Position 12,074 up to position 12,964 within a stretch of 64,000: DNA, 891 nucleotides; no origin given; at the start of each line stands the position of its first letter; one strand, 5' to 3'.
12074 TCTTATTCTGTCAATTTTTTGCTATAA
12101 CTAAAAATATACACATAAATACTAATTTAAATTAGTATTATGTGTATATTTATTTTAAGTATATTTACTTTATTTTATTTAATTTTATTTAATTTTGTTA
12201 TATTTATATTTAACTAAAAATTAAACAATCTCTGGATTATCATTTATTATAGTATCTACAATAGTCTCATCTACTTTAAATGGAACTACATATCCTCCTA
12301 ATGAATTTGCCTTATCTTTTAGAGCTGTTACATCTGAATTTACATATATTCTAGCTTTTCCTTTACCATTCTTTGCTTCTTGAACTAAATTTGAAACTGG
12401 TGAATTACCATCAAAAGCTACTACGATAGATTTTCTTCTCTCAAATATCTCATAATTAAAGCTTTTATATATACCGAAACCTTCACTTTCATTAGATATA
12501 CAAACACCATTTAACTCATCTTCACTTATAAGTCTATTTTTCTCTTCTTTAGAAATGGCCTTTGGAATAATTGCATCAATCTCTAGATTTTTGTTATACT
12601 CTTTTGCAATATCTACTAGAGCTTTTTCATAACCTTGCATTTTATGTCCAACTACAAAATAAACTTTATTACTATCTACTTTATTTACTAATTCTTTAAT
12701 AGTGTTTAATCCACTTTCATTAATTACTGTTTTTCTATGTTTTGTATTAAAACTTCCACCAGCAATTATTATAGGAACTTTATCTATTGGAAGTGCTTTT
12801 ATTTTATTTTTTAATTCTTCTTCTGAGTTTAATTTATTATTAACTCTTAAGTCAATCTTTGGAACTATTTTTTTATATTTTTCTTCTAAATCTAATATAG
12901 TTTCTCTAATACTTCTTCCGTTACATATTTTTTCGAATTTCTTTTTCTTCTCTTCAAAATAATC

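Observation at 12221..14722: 833-aa adenosine/AMP-deaminase-like protein with extra N- and C-terminal domains (possible LOG/SLOG-like C-terminus)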

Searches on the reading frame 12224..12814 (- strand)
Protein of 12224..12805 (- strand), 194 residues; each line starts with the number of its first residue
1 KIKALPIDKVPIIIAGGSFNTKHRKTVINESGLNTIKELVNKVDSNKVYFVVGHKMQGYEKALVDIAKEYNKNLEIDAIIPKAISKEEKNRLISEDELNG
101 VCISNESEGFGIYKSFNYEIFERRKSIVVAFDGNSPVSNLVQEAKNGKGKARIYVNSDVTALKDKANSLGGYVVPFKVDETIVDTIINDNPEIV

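Call 14: search_protein_families(library=pfam, proteins=[window:12224-12805:-], max_evalue=10)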
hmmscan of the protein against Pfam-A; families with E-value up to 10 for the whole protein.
seq(194 aa): 4 families
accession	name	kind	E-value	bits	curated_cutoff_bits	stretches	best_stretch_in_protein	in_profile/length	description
PF13009.11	Integrase_2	-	0.027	14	25.4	1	145-180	267-302/327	Putative integrase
PF17213.9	Hydin_ADK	-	0.061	13.9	27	1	51-90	4-44/196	Hydin Adenylate kinase-like domain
PF01831.24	Peptidase_C16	-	0.079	13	27.7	1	20-71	186-234/249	Peptidase C16 family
PF15648.12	Tox-REase-5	-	0.2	12.7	25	1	116-147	15-46/95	Restriction endonuclease fold toxin 5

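Call 15: find_homologous_proteins(query=window:12224-12805:-, max_evalue=0.01)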
Query seq(194 aa) (194 aa): 451 proteins with E <= 0.01 among 675 candidates; the best 120 are listed.
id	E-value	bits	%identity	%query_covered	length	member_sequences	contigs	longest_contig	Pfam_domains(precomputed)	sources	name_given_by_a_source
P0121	6.6e-85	301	75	99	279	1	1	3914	-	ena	-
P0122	7.2e-82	291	69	100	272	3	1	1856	-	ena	-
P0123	3.4e-81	289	73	99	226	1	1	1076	-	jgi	-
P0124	7.8e-80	285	70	99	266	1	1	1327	-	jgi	jgi:hypothetical protein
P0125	5.8e-79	282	68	99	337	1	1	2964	PF00962.29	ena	-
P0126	8.3e-79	281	68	100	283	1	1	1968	-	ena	-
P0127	8.5e-79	281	67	99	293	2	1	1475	-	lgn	-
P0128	1.5e-78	281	67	99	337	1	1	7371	PF00962.29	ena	-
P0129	3.8e-78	279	68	100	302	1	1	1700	-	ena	-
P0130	7.4e-78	278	67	99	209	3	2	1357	-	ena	-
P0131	1.5e-77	277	68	100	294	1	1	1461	-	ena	-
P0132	2.1e-77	277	67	100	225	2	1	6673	-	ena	-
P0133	3.7e-77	276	64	100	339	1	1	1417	PF00962.29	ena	-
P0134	3.9e-77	276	66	100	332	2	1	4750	-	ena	-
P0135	4.8e-77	276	68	100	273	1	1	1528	-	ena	-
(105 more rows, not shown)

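Call 31: search_protein_representatives(alignment_id=A3)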
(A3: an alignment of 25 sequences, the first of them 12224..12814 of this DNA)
Query: 25 sequences, 198 profile positions. Proteins with E-value up to 0.001 (for the whole library): 183; up to 1e-10: 131; up to 1e-30: 47. The best 150 are listed.
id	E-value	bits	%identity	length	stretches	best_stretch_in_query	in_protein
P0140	1.1e-96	338.6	-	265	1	2-197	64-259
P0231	2.1e-81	288.7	-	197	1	11-195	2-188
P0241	5.4e-81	287.4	-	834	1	2-196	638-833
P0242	5.5e-81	287.4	-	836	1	5-192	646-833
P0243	8.3e-80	283.5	-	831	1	1-193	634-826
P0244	1.3e-70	253.5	-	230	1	26-192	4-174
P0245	2.3e-66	239.7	-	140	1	59-197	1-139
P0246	1.2e-63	230.8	-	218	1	1-186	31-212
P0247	1.2e-60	221.0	-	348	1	1-186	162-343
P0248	2.3e-59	216.8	-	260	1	1-190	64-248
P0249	6.7e-58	212.0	-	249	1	47-197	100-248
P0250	8.5e-58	211.7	-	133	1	1-131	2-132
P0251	2.9e-57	209.9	-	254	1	2-196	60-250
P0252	6.4e-55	202.3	-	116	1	59-170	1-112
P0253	6.9e-52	192.4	-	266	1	1-182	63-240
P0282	2.7e-33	131.8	-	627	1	1-138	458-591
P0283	1.6e-32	129.2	-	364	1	3-172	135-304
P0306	8.5e-23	97.5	-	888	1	5-166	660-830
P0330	2.9e-17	79.4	-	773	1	11-157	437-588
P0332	3.1e-17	79.3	-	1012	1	10-170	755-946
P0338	4.7e-16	75.5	-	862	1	8-173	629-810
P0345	6.4e-15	71.8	-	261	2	8-178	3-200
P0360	1.5e-12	64.1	-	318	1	5-181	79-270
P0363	6.2e-12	62.0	-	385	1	10-164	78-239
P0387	2.3e-08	50.4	-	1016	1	4-196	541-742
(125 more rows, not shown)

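Call 32: search_protein_families(library=pfam, proteins=[P0306, P0330, P0332, P0338, P0387, P0360, P0363, P0345, P0283, P0282], max_evalue=0.01)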
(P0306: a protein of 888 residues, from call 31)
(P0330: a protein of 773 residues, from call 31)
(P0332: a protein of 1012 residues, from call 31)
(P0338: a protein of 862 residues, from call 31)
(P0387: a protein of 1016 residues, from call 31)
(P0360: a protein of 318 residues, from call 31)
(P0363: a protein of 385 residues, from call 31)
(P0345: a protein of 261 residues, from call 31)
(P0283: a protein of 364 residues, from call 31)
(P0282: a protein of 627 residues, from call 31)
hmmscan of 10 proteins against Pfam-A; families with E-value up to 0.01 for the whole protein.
P0306 (888 aa): 1 family
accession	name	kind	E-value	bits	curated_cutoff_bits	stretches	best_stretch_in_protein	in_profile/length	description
PF00962.28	A_deaminase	-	2.1e-18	66.9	27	2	334-453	81-201/330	Adenosine deaminase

P0330 (773 aa): 2 families
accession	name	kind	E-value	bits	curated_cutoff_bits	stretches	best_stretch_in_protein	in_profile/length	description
PF00962.28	A_deaminase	-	2.8e-09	37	27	1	144-364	123-291/330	Adenosine deaminase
PF01979.26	Amidohydro_1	-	1.3e-05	25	25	1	146-365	76-268/345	Amidohydrolase family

P0332 (1012 aa): 1 family
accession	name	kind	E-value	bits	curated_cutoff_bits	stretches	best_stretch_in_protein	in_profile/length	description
PF00962.28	A_deaminase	-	1.3e-10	41.4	27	1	586-673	215-297/330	Adenosine deaminase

P0338 (862 aa): 1 family
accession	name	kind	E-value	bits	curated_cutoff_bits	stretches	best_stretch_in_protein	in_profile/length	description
PF00962.28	A_deaminase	-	1.3e-08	34.7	27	1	463-584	215-306/330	Adenosine deaminase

P0387 (1016 aa): 4 families
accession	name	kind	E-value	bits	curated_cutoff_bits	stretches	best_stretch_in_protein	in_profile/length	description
PF00962.28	A_deaminase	-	8.2e-19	68.3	27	1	190-440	46-283/330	Adenosine deaminase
PF15891.11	Nuc_deoxyri_tr2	-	1.5e-05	25.7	30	1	861-917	3-67/105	Nucleoside 2-deoxyribosyltransferase like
PF18139.7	LSDAT_euk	-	0.0023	17.8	25.7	0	577-645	52-120/266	SLOG in TRPM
PF18171.6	LSDAT_prok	-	0.0042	16.8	25.4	1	564-612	12-61/195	SLOG in TRPM, prokaryote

P0360 (318 aa): 0 families

P0363 (385 aa): 0 families

P0345 (261 aa): 0 families

P0283 (364 aa): 2 families
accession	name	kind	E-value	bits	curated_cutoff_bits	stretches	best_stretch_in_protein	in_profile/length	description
PF00962.28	A_deaminase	-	9.6e-09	35.2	27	1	5-89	236-322/330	Adenosine deaminase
PF16480.10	DUF5057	-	0.0088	15.9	27.9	0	19-44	1-26/378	Domain of unknown function (DUF5057)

P0282 (627 aa): 1 family
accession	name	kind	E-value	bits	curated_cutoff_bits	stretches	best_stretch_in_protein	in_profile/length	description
PF00962.28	A_deaminase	-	2.9e-15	56.6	27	1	171-397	107-306/330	Adenosine deaminase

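Call 33: predict_structure(alignment_id=A3)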
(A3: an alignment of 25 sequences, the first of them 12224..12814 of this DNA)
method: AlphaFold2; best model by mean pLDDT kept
length: 197 residues; sequences in the alignment: 25
mean_pLDDT: 87.6   pTM: 0.87
mean pLDDT of the five models: 87.6, 85.4, 81.0, 79.0, 78.2
residues with pLDDT >= 90: 103; 70-90: 79; 50-70: 15; < 50: 0
segments of 3 or more residues with pLDDT < 50: none
pLDDT, mean of each block of 10 residues (from residue 1): 88 92 81 94 97 91 94 93 84 87 79 58 82 87 84 89 93 92 93 96
secondary structure, 60 per line:
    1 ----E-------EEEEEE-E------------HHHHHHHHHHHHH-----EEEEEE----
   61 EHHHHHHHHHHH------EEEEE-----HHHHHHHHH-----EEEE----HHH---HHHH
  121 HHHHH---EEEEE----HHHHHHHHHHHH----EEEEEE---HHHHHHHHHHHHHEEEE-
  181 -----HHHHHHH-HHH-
elements in order: E13-18 H33-45 E51-56 H62-72 E79-83 H89-97 E103-106 H117-125 E129-133 H138-149 E154-159 H163-175 E176-179 H186-192

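Call 39: find_encoding_contigs(protein=P0387, flank=8000, max_places=4)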
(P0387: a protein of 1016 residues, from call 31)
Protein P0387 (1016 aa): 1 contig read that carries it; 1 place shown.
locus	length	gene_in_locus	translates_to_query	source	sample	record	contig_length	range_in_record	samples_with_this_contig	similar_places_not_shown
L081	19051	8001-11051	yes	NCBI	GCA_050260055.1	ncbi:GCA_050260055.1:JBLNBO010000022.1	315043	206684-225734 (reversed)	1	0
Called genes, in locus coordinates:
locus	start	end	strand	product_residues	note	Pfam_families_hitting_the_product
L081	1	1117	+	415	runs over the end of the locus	PF02812:ELFV_dehydrog_N, PF00208:ELFV_dehydrog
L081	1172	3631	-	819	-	PF00133:tRNA-synt_1, PF09334:tRNA-synt_1g, PF13603:tRNA-synt_1_2, PF00133:tRNA-synt_1, PF08264:Anticodon_1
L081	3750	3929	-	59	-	-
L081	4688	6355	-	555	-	PF00753:Lactamase_B, PF23023:Anti-Pycsar_Apyc1 (faint), PF12706:Lactamase_B_2, PF22505:RNase_J_b_CASP, PF07521:RMMBL, PF17770:RNase_J_C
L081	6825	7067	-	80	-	-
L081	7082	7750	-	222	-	PF14083:PGDYG (faint)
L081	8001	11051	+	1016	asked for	PF00962:A_deaminase, PF15891:Nuc_deoxyri_tr2 (faint)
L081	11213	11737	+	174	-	PF22327:Nudt16-like, PF00293:NUDIX (weak)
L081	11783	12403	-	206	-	PF02026:RyR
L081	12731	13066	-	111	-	-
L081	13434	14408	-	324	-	-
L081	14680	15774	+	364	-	PF01926:MMR_HSR1, PF02421:FeoB_N, PF06071:YchF-GTPase_C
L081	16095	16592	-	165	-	PF18914:DUF5666 (weak)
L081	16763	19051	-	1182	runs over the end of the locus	PF05547:Peptidase_M6, PF13860:FlgD_ig, PF10029:DUF2271 (faint), PF13585:CHU_C (weak), PF13860:FlgD_ig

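Call 40: find_encoding_contigs(protein=P0306, flank=8000, max_places=4)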
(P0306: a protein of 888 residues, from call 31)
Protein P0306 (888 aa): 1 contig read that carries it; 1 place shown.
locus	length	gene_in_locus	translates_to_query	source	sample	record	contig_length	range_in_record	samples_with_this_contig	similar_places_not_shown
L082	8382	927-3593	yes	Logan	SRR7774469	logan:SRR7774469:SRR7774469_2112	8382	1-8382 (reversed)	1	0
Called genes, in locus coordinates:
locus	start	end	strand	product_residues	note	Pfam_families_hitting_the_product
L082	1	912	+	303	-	?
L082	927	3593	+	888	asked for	PF00962:A_deaminase (weak)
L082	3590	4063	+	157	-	-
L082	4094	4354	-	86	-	-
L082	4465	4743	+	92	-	-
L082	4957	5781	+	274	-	PF19952:DUF6414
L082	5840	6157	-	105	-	PF20369:DUF6664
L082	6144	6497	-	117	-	PF14198:TnpV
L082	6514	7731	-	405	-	PF01076:Mob_Pre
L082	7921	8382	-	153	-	?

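Call 41: find_encoding_contigs(protein=P0338, flank=8000, max_places=4)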
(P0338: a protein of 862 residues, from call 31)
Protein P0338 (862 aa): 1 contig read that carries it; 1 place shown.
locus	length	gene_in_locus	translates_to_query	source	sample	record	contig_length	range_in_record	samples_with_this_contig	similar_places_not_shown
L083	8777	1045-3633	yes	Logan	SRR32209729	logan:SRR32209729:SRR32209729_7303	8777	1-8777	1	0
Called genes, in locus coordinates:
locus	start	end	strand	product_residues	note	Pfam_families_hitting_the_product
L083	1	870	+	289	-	?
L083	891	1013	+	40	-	-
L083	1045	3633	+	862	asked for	PF00962:A_deaminase (faint)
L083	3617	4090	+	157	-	-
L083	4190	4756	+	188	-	-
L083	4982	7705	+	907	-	-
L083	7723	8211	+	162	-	-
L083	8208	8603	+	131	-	-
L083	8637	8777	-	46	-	?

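Call 42: find_encoding_contigs(protein=P0332, flank=8000, max_places=4)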
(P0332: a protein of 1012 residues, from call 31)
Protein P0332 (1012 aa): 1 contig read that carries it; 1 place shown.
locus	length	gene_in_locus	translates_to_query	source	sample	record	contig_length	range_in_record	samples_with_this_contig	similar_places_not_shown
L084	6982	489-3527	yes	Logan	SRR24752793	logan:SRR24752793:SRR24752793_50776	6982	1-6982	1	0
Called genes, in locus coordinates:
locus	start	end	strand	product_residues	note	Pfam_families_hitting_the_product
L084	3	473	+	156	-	?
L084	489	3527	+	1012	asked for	PF00962:A_deaminase (faint)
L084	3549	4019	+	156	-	-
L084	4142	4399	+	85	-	-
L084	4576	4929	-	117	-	-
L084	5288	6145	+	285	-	PF04055:Radical_SAM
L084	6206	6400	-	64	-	-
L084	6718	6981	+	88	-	?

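Call 43: find_encoding_contigs(protein=P0330, flank=8000, max_places=4)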
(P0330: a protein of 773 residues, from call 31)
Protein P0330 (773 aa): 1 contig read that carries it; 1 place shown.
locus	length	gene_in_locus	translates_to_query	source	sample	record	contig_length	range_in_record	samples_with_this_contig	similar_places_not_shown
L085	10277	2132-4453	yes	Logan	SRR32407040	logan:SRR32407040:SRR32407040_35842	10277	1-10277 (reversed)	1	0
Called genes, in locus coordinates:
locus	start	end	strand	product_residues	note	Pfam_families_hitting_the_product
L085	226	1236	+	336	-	-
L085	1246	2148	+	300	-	-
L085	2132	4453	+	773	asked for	PF00962:A_deaminase, PF01979:Amidohydro_1 (faint)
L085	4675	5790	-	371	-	-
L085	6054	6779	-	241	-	PF08769:Spo0A_C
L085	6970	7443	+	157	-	PF04542:Sigma70_r2, PF04297:UPF0122 (weak), PF08281:Sigma70_r4_2, PF04545:Sigma70_r4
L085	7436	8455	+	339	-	PF13786:DUF4179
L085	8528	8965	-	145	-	-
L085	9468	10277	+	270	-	?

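Call 46: search_protein_families(library=pfam, proteins=[L083:4982-7705:+, L083:4190-4756:+, L081:7082-7750:-], max_evalue=1)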
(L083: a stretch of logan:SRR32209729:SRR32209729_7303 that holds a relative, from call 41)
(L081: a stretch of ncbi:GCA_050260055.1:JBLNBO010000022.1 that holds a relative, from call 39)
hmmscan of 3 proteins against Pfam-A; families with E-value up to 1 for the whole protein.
L083:4982-7705:+ (907 aa): 2 families
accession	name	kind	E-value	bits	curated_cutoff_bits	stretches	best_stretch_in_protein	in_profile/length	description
PF00270.35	DEAD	-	0.0035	17.5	26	1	149-250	12-109/167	DEAD/DEAH box helicase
PF04230.19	PS_pyruv_trans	-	0.056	13.8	25.3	1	224-259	226-258/280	Polysaccharide pyruvyl transferase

L083:4190-4756:+ (188 aa): 1 family
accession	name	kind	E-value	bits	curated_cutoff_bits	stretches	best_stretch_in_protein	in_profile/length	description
PF10032.14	Pho88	-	0.1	12.3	25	1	3-64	33-90/184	Phosphate transport (Pho88)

L081:7082-7750:- (222 aa): 2 families
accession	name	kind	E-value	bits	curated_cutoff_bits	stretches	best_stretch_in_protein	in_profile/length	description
PF14083.11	PGDYG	-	3.3e-06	27.8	27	1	72-158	10-102/102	PGDYG protein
PF17594.7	GP57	-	0.094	12.9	27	1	162-192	36-66/75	Phage Tail fiber assembly helper gene product 57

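Call 47: search_protein_families(library=padloc, proteins=[P0306, P0338, P0332, P0387, L083:4982-7705:+], max_evalue=1)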
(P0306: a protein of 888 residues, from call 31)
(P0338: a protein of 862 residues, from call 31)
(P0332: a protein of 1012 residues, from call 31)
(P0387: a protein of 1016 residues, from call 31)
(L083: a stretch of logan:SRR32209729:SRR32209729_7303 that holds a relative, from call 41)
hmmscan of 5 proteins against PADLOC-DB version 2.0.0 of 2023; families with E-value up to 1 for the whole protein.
P0306 (888 aa): 1 family
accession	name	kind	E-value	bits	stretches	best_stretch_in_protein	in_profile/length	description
PDLC01908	CARF5--CARF_ADA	-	1.1e-10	39.1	2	90-452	218-458/605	-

P0338 (862 aa): 0 families

P0332 (1012 aa): 1 family
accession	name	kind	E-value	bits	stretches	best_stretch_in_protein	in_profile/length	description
PDLC01908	CARF5--CARF_ADA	-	1.7e-09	35.1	1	586-672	473-560/605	-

P0387 (1016 aa): 1 family
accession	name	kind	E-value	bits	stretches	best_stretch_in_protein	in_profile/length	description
PDLC01908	CARF5--CARF_ADA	-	1.3e-11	42.1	1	103-444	248-552/605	-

L083:4982-7705:+ (907 aa): 0 families

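Call 64: find_related_loci(query=A5, collection=metagenome_contigs, flank=8000)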
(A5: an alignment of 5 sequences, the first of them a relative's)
Query A5 (888 aa) in metagenome_contigs; peptide patterns used: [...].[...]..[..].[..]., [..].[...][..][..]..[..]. (x = any residue, [..] = any of these).
225 stretches matched a pattern; 83 encode a relative of the query (tblastn E <= 1e-3); the best 80 are kept; 80 distinct loci.
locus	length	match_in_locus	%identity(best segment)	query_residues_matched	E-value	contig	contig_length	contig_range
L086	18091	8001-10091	31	109-829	3e-76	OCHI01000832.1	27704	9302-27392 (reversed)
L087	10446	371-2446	31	109-823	2e-74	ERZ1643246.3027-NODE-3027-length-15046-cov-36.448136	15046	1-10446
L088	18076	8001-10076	31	109-824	2e-74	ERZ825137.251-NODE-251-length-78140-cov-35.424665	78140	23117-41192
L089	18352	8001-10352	27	17-830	4e-74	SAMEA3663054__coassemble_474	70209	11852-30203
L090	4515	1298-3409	31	109-836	3e-74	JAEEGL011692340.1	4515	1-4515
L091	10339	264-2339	31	109-824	6e-74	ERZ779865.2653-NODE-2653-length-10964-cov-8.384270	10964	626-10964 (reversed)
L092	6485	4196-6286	31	109-829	7e-74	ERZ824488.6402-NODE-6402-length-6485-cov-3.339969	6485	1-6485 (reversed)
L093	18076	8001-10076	31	109-824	7e-74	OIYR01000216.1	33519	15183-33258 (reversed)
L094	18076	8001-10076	31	109-824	7e-74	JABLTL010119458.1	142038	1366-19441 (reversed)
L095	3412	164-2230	29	109-830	1e-73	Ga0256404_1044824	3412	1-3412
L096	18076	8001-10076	31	109-824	4e-72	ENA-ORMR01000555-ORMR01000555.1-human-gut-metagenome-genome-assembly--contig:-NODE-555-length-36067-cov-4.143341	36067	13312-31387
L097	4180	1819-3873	29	109-828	3e-72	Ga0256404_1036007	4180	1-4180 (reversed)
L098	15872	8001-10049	29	109-823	1e-71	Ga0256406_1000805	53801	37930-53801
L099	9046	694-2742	29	109-823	1e-71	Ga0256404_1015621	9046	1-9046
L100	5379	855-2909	29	109-828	2e-71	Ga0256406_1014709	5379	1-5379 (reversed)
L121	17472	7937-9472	25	138-742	8e-53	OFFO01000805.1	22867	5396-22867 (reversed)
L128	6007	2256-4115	26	16-734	3e-49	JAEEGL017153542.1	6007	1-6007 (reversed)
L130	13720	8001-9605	26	126-762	1e-46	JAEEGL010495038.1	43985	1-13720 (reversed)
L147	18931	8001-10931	25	19-799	2e-32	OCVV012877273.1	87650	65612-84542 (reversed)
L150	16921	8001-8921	27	238-622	7e-31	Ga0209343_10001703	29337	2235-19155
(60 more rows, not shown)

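Call 68: search_protein_families(library=pfam, proteins=[L121:5984-6619:-, L121:6813-7511:+, L121:10113-13325:+, L121:13331-14275:+, L130:7084-7587:+, L150:4353-6134:-, L150:6082-7380:-, L147:7419-7949:+, L147:12035-14692:+, L128:4769-5344:+], max_evalue=0.01)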
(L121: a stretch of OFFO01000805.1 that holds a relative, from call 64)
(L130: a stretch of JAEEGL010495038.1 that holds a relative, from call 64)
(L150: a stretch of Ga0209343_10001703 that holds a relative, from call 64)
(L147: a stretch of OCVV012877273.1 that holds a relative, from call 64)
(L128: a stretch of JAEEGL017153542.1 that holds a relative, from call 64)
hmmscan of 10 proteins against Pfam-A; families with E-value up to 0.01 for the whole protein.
L121:5984-6619:- (211 aa): 9 families
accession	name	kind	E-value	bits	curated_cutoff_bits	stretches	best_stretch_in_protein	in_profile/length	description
PF00239.26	Resolvase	-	1.1e-29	103.8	23.3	1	16-156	1-143/145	Resolvase, N terminal domain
PF13542.12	HTH_Tnp_ISL3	-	4.1e-06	26.6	27.4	1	176-208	19-50/51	Helix-turn-helix domain of transposase family ISL3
PF13384.12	HTH_23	-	4.3e-05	23.6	24.6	1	179-208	12-41/50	Homeodomain-like domain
PF02796.21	HTH_7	-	6.7e-05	23.4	23.8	1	176-206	13-43/45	Helix-turn-helix domain of resolvase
PF13936.12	HTH_38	-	0.00019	21.5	27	1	176-206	12-42/44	Helix-turn-helix domain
PF13551.12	HTH_29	-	0.00059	20.3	28.1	1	174-208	1-36/64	Winged helix-turn helix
PF13518.12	HTH_28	-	0.00059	20.3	25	1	177-208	6-36/52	Helix-turn-helix domain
PF08279.18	HTH_11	-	0.0032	17.8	25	0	176-207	4-38/55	HTH domain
PF04218.19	CENP-B_N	-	0.0056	16.8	21.2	0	186-207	24-45/53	CENP-B N-terminal DNA-binding domain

L121:6813-7511:+ (233 aa): 0 families

L121:10113-13325:+ (1071 aa): 4 families
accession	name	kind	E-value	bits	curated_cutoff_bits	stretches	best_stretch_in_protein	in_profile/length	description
PF13395.12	HNH_4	-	4.7e-23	81.3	22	1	577-631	1-54/54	HNH endonuclease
PF18541.7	RuvC_III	-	7.1e-18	65.7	26.2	2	737-815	95-171/179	RuvC endonuclease subdomain 3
PF22702.2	Cas9_RuvC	-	1.7e-12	48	27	1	685-777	2-94/151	Cas9 RuvC domain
PF18470.6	Cas9_a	-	9.2e-09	35.7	26.9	1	252-331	1-84/221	Cas9 alpha-helical lobe domain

L121:13331-14275:+ (315 aa): 1 family
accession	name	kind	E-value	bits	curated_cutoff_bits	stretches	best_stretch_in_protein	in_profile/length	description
PF01867.21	Cas_Cas1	-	2.5e-24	86.3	22.3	1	10-233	5-250/283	CRISPR associated protein Cas1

L130:7084-7587:+ (168 aa): 1 family
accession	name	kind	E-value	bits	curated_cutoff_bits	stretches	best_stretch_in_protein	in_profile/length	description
PF14083.11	PGDYG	-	0.00018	22.3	27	1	58-149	6-101/102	PGDYG protein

L150:4353-6134:- (593 aa): 2 families
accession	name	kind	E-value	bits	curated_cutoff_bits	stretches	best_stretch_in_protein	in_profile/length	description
PF02540.23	NAD_synthase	-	6.2e-67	225.7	21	1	308-568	3-242/242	NAD synthase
PF00795.27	CN_hydrolase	-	5e-23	82.2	23.2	1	27-278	1-247/256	Carbon-nitrogen hydrolase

L150:6082-7380:- (432 aa): 2 families
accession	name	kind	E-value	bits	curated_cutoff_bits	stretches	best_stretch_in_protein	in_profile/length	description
PF04095.22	NAPRTase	-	4.5e-79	266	20.8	1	205-431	1-238/239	Nicotinate phosphoribosyltransferase (NAPRTase) family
PF17767.7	NAPRTase_N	-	6.1e-30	104.6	32.6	1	41-160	1-125/125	Nicotinate phosphoribosyltransferase (NAPRTase) N-terminal domain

L147:7419-7949:+ (177 aa): 0 families

L147:12035-14692:+ (886 aa): 3 families
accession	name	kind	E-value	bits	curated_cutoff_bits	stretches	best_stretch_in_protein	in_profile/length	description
PF21090.3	P-loop_SecA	-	7.8e-12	45.7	27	1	505-636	3-103/205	SecA P-loop domain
PF07517.20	SecA_DEAD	-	2.4e-05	24.2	24.6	1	80-168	24-114/290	SecA DEAD-like domain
PF01043.26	SecA_PP_bind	-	0.00014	22.8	23.5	1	325-408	9-90/110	SecA preprotein cross-linking domain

L128:4769-5344:+ (192 aa): 0 families
